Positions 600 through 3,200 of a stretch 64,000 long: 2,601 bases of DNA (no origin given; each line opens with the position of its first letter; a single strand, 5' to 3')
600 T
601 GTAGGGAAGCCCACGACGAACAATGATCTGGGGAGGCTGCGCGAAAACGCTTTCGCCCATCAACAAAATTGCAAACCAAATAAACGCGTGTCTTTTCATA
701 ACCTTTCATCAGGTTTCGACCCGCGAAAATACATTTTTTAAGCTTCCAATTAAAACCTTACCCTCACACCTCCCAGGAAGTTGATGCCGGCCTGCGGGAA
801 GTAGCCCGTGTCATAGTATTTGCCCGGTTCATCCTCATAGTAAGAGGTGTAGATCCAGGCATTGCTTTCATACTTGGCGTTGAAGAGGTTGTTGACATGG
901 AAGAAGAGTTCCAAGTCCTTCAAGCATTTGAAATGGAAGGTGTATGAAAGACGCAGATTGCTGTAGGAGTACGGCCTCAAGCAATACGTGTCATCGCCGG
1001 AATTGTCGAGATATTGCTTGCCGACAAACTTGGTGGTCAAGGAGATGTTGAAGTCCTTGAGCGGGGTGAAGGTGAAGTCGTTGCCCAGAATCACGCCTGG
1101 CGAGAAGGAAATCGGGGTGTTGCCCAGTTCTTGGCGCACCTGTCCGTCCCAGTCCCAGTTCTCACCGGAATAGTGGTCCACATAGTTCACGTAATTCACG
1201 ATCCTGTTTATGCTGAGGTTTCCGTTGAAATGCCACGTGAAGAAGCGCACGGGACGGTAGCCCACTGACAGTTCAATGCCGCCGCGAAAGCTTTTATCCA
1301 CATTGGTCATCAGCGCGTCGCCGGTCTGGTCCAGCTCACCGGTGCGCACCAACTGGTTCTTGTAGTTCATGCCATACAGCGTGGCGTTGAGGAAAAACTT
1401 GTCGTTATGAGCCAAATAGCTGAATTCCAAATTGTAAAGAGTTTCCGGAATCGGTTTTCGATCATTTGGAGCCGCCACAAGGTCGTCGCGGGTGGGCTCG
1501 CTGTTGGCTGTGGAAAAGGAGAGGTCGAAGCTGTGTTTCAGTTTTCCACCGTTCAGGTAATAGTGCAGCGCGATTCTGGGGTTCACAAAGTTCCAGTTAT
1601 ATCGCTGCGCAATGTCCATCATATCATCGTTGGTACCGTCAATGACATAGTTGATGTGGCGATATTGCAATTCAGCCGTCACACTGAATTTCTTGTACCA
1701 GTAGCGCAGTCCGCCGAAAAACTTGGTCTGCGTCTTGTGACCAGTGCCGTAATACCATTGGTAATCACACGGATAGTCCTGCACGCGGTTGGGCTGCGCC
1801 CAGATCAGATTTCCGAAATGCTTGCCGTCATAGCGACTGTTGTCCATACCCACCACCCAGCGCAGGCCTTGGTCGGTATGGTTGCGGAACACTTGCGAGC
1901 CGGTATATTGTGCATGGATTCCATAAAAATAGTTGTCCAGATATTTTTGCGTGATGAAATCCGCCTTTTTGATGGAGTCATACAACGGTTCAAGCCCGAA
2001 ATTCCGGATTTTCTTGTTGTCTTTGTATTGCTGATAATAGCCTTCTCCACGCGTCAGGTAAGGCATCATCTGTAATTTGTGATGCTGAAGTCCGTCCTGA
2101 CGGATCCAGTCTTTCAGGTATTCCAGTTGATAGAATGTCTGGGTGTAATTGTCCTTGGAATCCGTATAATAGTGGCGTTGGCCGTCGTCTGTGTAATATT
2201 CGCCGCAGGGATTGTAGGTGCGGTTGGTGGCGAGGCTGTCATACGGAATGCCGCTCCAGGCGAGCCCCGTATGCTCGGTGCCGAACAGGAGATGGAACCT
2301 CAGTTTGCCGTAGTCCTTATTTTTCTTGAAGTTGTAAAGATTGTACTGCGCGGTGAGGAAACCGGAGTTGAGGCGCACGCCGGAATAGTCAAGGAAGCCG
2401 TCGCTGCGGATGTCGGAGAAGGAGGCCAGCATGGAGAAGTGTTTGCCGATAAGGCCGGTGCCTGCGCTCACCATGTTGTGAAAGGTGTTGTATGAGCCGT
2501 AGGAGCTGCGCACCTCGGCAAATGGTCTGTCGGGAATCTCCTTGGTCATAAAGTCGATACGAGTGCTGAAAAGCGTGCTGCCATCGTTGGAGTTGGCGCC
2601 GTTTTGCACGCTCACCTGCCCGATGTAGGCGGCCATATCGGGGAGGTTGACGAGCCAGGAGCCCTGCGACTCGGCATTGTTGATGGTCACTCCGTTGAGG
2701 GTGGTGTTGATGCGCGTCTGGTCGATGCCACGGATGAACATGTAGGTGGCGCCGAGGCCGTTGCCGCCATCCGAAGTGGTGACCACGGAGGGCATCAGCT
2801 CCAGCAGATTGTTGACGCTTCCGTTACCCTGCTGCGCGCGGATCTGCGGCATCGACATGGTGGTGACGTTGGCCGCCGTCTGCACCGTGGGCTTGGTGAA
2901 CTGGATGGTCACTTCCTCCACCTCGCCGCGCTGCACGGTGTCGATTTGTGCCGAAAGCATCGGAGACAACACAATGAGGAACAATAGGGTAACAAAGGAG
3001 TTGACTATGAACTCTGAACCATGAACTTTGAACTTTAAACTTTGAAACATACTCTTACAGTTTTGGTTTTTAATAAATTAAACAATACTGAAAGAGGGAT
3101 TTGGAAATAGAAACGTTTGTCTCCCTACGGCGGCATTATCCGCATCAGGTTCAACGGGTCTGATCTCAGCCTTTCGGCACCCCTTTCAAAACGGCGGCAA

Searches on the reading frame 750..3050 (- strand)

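Call 49: search_protein_families(library=pfam, proteins=[window:750-3050:-], max_evalue=0.00001)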
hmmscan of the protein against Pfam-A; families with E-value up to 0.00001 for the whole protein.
window:750-3050:- (766 aa): 1 family
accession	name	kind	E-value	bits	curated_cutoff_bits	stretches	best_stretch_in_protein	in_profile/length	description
PF07715.20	Plug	-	1.6e-10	41.9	23.9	1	57-154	4-96/107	TonB-dependent Receptor Plug Domain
